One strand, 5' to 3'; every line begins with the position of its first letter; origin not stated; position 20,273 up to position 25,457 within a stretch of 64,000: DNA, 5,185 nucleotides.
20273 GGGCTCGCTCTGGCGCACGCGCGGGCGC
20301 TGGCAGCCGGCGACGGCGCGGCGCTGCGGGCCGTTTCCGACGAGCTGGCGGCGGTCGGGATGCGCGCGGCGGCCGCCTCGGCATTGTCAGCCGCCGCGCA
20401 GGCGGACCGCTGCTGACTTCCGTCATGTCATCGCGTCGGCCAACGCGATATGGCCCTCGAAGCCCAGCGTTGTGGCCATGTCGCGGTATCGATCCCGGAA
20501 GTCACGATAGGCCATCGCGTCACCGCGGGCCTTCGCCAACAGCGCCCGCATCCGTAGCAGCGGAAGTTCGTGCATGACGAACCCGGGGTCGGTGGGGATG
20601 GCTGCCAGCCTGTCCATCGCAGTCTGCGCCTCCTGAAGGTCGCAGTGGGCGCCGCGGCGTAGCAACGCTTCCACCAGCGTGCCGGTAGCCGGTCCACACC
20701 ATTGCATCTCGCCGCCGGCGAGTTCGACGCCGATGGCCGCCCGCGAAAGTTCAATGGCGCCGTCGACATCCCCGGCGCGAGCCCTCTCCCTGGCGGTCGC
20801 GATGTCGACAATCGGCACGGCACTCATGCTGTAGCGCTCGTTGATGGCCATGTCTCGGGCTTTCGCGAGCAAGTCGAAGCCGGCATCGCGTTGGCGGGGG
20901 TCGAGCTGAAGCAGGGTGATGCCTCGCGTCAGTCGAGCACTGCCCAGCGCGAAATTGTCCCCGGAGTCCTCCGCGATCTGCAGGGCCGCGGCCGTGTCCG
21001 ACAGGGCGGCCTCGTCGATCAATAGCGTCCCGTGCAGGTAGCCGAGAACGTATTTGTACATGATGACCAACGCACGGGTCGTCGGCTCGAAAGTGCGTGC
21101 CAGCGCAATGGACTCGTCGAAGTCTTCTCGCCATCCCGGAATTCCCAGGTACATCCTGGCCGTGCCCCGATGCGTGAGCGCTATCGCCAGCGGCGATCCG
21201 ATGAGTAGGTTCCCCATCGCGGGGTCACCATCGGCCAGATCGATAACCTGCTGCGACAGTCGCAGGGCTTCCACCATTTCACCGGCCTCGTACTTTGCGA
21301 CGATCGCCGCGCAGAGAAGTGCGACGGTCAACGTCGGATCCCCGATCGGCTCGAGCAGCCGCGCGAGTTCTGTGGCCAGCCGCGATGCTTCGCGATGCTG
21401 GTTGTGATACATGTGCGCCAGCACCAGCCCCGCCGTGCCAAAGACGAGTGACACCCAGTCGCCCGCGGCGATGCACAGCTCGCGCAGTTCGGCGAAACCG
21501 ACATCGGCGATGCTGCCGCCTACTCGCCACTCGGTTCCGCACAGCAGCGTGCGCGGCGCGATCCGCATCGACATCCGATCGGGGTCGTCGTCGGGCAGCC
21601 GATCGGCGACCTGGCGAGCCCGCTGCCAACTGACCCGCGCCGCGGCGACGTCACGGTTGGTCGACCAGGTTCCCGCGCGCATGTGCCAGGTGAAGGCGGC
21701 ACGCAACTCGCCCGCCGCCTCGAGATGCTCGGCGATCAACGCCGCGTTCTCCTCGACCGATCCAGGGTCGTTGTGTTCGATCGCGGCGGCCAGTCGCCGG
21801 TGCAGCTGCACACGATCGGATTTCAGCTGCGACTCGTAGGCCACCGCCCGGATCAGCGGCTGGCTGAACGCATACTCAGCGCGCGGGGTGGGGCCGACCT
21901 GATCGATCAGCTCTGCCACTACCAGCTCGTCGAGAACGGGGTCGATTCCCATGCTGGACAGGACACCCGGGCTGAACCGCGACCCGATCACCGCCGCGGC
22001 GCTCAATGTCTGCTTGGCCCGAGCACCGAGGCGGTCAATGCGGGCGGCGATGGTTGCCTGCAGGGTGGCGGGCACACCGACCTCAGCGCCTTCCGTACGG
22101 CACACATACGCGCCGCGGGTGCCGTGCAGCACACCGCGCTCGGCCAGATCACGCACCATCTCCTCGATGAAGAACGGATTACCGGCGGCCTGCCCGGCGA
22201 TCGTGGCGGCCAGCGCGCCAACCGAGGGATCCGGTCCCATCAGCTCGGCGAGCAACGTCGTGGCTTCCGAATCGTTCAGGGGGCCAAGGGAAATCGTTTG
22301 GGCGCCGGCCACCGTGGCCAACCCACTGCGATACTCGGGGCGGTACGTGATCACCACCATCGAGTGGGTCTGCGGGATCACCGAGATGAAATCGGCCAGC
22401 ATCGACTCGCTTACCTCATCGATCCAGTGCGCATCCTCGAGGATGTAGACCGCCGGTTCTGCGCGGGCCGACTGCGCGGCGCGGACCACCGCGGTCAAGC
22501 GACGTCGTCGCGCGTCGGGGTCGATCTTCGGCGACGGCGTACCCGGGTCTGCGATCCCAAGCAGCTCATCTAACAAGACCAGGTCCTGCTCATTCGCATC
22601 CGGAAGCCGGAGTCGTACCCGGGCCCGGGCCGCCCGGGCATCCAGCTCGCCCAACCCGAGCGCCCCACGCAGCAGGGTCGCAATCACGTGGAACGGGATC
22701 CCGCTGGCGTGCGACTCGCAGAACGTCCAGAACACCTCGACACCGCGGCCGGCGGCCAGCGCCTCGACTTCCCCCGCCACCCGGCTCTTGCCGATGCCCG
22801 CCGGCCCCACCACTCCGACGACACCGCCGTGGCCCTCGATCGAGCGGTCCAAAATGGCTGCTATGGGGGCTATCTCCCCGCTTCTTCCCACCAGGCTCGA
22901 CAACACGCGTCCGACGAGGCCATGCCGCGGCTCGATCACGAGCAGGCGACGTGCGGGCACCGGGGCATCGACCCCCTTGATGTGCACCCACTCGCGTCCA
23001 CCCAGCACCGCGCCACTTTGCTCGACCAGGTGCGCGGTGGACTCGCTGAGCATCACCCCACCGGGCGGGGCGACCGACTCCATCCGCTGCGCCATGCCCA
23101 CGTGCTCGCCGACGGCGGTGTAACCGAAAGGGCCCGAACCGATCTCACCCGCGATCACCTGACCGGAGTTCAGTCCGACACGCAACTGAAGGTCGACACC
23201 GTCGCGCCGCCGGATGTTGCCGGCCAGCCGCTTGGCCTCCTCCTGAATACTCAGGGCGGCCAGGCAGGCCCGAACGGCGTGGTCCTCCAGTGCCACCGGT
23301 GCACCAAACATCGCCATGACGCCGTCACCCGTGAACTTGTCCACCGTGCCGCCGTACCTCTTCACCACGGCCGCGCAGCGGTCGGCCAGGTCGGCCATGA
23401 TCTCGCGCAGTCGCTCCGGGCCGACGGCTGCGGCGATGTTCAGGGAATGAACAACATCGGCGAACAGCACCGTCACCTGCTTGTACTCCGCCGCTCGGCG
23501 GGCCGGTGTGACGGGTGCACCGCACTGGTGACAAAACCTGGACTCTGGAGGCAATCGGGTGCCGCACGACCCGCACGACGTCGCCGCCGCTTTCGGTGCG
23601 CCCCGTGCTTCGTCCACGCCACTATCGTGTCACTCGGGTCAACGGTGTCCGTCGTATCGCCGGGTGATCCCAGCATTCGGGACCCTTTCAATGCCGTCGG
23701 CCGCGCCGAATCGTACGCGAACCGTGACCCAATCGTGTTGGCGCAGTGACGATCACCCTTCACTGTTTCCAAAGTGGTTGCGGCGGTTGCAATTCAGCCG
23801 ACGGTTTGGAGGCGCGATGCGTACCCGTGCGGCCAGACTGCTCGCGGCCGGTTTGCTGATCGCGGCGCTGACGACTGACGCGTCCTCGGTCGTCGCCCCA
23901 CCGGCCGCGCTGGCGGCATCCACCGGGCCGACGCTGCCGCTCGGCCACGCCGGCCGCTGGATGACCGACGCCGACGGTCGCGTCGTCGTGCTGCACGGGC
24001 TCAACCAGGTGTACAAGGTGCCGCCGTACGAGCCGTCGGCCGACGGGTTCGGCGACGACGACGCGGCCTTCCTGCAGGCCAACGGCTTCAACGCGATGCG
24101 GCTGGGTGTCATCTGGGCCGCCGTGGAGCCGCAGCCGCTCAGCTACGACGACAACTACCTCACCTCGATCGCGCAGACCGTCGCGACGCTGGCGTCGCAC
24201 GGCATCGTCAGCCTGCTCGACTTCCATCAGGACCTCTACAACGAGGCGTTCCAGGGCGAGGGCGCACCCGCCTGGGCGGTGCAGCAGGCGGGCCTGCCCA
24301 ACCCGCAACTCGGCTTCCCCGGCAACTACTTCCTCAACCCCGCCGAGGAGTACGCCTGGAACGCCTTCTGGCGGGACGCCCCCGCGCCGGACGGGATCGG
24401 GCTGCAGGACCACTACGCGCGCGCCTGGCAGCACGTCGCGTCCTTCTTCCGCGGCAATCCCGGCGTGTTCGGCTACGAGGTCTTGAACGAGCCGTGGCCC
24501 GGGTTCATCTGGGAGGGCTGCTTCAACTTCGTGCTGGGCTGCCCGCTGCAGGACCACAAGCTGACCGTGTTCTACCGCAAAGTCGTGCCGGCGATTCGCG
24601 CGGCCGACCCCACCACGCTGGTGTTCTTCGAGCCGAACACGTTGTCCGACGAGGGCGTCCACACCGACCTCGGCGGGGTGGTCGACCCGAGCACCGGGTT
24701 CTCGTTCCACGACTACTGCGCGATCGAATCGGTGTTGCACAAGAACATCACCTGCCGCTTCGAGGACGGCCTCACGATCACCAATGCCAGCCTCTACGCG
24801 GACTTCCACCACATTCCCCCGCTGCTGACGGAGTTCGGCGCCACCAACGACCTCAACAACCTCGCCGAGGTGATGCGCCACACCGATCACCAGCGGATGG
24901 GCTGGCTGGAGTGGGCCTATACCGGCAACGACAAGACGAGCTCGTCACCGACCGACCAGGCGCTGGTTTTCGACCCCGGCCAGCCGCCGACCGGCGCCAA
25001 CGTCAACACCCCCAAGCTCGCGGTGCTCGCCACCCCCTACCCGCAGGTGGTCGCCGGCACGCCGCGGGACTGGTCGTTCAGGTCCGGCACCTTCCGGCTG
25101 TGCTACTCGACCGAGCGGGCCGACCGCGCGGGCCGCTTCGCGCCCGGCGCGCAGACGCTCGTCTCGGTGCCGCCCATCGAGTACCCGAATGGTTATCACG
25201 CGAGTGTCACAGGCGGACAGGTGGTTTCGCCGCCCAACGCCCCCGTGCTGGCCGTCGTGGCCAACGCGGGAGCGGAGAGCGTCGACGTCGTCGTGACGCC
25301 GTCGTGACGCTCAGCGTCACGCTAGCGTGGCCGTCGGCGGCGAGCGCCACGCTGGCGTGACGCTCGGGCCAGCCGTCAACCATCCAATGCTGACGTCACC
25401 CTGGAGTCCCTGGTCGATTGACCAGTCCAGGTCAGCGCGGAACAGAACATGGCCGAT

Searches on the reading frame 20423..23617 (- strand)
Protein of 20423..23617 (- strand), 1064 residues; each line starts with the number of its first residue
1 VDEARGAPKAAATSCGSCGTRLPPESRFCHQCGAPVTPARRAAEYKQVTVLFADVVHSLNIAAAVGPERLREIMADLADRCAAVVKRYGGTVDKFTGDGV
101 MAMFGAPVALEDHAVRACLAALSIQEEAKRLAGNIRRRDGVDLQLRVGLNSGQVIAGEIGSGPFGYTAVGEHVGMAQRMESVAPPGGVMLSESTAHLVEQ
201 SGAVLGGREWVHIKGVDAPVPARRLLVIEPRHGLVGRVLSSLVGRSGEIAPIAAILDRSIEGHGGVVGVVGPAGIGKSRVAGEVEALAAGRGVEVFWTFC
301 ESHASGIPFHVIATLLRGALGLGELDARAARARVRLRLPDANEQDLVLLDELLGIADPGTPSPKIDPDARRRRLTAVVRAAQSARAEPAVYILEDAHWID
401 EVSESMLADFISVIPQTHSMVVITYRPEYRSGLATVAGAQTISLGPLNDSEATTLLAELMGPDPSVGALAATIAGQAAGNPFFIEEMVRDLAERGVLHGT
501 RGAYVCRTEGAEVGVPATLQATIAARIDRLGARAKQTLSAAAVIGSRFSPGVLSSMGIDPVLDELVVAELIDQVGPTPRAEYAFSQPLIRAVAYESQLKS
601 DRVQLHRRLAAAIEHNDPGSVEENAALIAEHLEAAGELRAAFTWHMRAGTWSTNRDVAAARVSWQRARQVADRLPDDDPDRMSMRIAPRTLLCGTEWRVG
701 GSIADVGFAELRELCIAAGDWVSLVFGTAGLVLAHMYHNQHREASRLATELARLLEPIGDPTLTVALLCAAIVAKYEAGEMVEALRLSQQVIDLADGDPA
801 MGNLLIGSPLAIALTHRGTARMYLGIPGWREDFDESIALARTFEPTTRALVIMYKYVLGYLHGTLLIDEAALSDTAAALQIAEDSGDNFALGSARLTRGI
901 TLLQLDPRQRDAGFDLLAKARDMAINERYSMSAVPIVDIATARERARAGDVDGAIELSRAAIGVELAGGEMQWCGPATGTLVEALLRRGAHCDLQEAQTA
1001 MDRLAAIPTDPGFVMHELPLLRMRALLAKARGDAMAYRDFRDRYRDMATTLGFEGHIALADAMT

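Call 53: search_protein_families(library=pfam, proteins=[window:20423-23617:-])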
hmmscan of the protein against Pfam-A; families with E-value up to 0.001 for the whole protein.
window:20423-23617:- (1064 aa): 4 families
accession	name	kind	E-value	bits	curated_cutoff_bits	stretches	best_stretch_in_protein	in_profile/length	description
PF00211.25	Guanylate_cyc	-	9.9e-24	84.4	21.9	1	43-215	4-172/183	Adenylate and Guanylate cyclase catalytic domain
PF13191.12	AAA_16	-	8.8e-22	78.8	32.6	1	242-422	2-166/167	AAA ATPase domain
PF13240.11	Zn_Ribbon_1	-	4e-06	26.9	25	1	15-36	2-23/23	zinc-ribbon domain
PF12773.13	DZR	-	0.00028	21.4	27.3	1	15-36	1-22/45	Double zinc ribbon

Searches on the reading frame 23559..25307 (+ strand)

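Call 27: search_protein_families(library=pfam, proteins=[window:23559-25307:+])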
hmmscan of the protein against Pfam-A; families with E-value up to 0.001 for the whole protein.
window:23559-25307:+ (582 aa): 2 families
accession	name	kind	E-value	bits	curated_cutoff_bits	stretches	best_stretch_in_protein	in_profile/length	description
PF00150.24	Cellulase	-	1.6e-21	77.4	23.5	1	166-457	24-271/272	Cellulase (glycosyl hydrolase family 5)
PF18564.7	Glyco_hydro_5_C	-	2.3e-09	38.1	22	1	493-577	2-85/87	Glycoside hydrolase family 5 C-terminal domain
